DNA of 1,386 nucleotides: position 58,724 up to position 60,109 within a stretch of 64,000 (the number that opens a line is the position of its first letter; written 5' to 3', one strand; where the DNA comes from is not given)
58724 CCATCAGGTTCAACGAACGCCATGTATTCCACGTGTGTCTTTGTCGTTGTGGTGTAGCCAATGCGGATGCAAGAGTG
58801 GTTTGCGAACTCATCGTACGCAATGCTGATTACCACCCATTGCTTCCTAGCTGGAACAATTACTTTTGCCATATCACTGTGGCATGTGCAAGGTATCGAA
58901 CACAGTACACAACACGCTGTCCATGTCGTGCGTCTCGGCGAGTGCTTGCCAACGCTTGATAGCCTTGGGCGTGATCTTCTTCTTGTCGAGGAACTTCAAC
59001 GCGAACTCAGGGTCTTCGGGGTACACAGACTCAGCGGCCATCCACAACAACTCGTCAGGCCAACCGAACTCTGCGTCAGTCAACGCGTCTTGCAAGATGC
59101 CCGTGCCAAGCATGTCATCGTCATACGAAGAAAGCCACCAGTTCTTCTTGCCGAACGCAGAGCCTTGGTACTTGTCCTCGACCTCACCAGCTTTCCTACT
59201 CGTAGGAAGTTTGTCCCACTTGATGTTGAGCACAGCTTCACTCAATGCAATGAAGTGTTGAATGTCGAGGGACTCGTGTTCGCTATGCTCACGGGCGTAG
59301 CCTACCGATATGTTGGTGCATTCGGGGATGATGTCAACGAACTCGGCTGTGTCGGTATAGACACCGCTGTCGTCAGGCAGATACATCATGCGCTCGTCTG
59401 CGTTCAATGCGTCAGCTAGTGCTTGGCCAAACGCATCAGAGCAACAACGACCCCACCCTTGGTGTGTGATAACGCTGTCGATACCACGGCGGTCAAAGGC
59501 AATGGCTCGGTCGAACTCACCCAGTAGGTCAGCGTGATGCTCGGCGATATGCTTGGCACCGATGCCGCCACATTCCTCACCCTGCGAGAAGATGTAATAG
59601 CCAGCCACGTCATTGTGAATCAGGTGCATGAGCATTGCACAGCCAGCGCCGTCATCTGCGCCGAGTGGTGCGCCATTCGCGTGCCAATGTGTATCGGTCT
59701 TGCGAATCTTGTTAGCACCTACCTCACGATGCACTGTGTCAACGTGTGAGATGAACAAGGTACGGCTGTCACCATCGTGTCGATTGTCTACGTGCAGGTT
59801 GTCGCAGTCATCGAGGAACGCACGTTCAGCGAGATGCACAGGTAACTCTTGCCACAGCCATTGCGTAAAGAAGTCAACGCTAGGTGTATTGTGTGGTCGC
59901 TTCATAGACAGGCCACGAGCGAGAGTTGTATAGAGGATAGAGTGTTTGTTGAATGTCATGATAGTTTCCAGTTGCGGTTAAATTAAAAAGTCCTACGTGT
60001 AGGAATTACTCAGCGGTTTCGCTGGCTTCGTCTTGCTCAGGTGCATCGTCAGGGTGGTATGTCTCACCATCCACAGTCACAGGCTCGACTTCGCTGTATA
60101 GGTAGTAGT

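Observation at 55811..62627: Block of about 15 early genes of unknown function, several Cys/His-rich, each with its own operator-like palindrome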

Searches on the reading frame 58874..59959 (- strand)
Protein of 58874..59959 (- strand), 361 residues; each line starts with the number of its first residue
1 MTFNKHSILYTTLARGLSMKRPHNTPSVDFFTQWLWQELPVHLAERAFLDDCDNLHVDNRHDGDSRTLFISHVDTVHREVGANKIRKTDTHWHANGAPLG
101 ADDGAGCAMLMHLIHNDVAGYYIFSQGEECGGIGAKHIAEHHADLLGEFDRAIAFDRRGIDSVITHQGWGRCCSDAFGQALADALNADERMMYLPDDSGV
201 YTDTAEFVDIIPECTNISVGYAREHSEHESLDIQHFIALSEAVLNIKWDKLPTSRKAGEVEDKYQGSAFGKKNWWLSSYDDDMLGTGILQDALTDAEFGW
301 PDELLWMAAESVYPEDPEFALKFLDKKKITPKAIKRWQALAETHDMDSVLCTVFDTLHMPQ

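Call 4: search_protein_families(library=pfam, max_evalue=0.01, proteins=[window:58874-59959:-])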
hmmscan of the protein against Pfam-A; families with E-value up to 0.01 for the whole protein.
window:58874-59959:- (361 aa): 1 family
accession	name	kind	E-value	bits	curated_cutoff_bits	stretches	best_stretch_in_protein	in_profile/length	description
PF04389.22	Peptidase_M28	-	0.0014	18.8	21.3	1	63-160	10-97/193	Peptidase family M28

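Call 5: search_protein_families(library=phrogs, max_evalue=0.001, proteins=[window:58874-59959:-])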
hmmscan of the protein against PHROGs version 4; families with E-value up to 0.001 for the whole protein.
window:58874-59959:- (361 aa): 2 families
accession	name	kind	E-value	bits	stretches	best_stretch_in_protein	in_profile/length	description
phrog_4191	-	other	1.4e-66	225.9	1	13-276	8-270/342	peptidase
phrog_34186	-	unknown function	5.1e-06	27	1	62-274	61-273/368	-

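Call 33: search_protein_families(library=ncbifam, max_evalue=0.01, proteins=[window:58874-59959:-])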
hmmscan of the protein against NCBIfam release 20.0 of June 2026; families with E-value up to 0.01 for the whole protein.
window:58874-59959:- (361 aa): 1 family
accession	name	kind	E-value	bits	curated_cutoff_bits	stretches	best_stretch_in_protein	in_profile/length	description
TIGR01883.1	PepT-like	hypoth_equivalog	2.3e-06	26.9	274.25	1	67-141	65-146/361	peptidase T-like protein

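Call 57: search_dna_similar(query=window:58874-59959:-, collection=phages, mode=protein, max_rows=30, rows=spread)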
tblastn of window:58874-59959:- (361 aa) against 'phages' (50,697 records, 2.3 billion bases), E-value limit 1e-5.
Records with a match: 385; places in all: 405; records where one place covers at least 80% of the query: 2.
Best place of each record, by identity: <60% 385.
By first word of the organism name: Klebsiella 231; Pectobacterium 51; Vibrio 42; Bacillus 16; Escherichia 10; Thermus 10; uncultured 5; Shigella 4; Dickeya 3; Pseudomonas 3; and 7 more.
By host as written in the record: Klebsiella pneumoniae 142; Pectobacterium atrosepticum DSM18077 33; - 26; Vibrio parahaemolyticus 17; Klebsiella pneumoniae OMCS-22-1557 6; Klebsiella pneumoniae 1210 6; Bacillus anthracis Sterne 6; Klebsiella pneumoniae ATCC 700603 5; and 92 more.
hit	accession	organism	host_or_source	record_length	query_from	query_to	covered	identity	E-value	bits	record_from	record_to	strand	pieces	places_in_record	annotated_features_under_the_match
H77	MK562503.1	Shigella phage Buco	Shigella flexneri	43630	13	324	86%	32.0%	1e-25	114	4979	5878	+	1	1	putative peptidase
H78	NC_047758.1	Pectobacterium phage PPWS1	Wasabia japonica Matsum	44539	17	281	73%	36.1%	3e-43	166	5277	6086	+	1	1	peptidase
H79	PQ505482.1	Klebsiella phage vB_VIPKPNTPH08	Klebsiella pneumoniae OMCS-22-1557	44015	1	282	78%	33.6%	9e-29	123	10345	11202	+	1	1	peptidase | hypothetical protein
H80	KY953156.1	Pectobacterium phage vB_PatP_CB5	Pectobacterium atrosepticum DSM 30186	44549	5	255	70%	37.5%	2e-39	154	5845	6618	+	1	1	putative peptidase | hypothetical protein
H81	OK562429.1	Klebsiella phage P929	Klebsiella pneumoniae Kp325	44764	1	261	72%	35.8%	8e-30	126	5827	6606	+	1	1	peptidase | hypothetical protein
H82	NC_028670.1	Klebsiella phage KpV41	Klebsiella pneumoniae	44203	1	261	72%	35.4%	4e-29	124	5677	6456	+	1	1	peptidase | hypothetical protein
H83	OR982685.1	Klebsiella phage KP-PHA-Meh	Klebsiella pneumoniae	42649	1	261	72%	35.4%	3e-28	122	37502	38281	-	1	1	hypothetical protein (x2)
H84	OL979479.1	Klebsiella phage Kpn BHU2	Klebsiella pneumoniae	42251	1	261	72%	35.2%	1e-28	122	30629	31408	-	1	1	none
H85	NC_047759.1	Dickeya phage BF25/12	Dickeya sp. B16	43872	8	255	69%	37.0%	2e-37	149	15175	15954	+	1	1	peptidase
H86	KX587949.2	Klebsiella phage phiKpS2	Klebsiella pneumoniae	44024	1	261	72%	35.1%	2e-28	122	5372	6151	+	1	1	peptidase | hypothetical protein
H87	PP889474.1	Klebsiella phage phi1_146024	Klebsiella pneumoniae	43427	1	261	72%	35.1%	2e-28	122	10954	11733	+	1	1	peptidase | hypothetical protein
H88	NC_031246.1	Klebsiella phage KpV71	Klebsiella pneumoniae B-7850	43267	1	261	72%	35.1%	2e-28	122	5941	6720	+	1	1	peptidase | hypothetical protein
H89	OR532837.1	Klebsiella phage RCIP0043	Klebsiella pneumoniae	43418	1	261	72%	35.1%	3e-28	122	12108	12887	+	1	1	hypothetical protein (x2)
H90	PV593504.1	Klebsiella phage vB_KpnP_B1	Klebsiella pneumoniae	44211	1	261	72%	35.1%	6e-28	120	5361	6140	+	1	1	peptidase | hypothetical protein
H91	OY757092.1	Klebsiella phage vB_Kpn_K24PH164C1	-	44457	1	261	72%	35.1%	1e-27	120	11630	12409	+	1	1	peptidase | unknown function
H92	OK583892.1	Klebsiella phage KPPK108.1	Klebsiella pneumoniae strain 1333/P-225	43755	1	261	72%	34.9%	3e-28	122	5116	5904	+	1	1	putative peptidase | putative DNA mimic protein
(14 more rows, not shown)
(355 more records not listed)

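Call 91: search_solved_structures(query=window:58874-59959:-, max_evalue=1, show_alignments=2)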
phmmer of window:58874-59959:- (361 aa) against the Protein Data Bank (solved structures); distinct sequences matched with E-value up to 1: 4.
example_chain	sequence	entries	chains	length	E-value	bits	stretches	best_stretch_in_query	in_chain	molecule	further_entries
3rza_A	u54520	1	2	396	0.00043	22.8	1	63-142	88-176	tripeptidase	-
3gb0_A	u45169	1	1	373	0.056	15.8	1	61-140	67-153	Peptidase T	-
5yei_C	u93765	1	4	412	0.24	13.7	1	157-207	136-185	Aspartokinase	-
1h3z_A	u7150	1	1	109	0.82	12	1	302-349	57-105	HYPOTHETICAL 62.8 KDA PROTEIN C215.07C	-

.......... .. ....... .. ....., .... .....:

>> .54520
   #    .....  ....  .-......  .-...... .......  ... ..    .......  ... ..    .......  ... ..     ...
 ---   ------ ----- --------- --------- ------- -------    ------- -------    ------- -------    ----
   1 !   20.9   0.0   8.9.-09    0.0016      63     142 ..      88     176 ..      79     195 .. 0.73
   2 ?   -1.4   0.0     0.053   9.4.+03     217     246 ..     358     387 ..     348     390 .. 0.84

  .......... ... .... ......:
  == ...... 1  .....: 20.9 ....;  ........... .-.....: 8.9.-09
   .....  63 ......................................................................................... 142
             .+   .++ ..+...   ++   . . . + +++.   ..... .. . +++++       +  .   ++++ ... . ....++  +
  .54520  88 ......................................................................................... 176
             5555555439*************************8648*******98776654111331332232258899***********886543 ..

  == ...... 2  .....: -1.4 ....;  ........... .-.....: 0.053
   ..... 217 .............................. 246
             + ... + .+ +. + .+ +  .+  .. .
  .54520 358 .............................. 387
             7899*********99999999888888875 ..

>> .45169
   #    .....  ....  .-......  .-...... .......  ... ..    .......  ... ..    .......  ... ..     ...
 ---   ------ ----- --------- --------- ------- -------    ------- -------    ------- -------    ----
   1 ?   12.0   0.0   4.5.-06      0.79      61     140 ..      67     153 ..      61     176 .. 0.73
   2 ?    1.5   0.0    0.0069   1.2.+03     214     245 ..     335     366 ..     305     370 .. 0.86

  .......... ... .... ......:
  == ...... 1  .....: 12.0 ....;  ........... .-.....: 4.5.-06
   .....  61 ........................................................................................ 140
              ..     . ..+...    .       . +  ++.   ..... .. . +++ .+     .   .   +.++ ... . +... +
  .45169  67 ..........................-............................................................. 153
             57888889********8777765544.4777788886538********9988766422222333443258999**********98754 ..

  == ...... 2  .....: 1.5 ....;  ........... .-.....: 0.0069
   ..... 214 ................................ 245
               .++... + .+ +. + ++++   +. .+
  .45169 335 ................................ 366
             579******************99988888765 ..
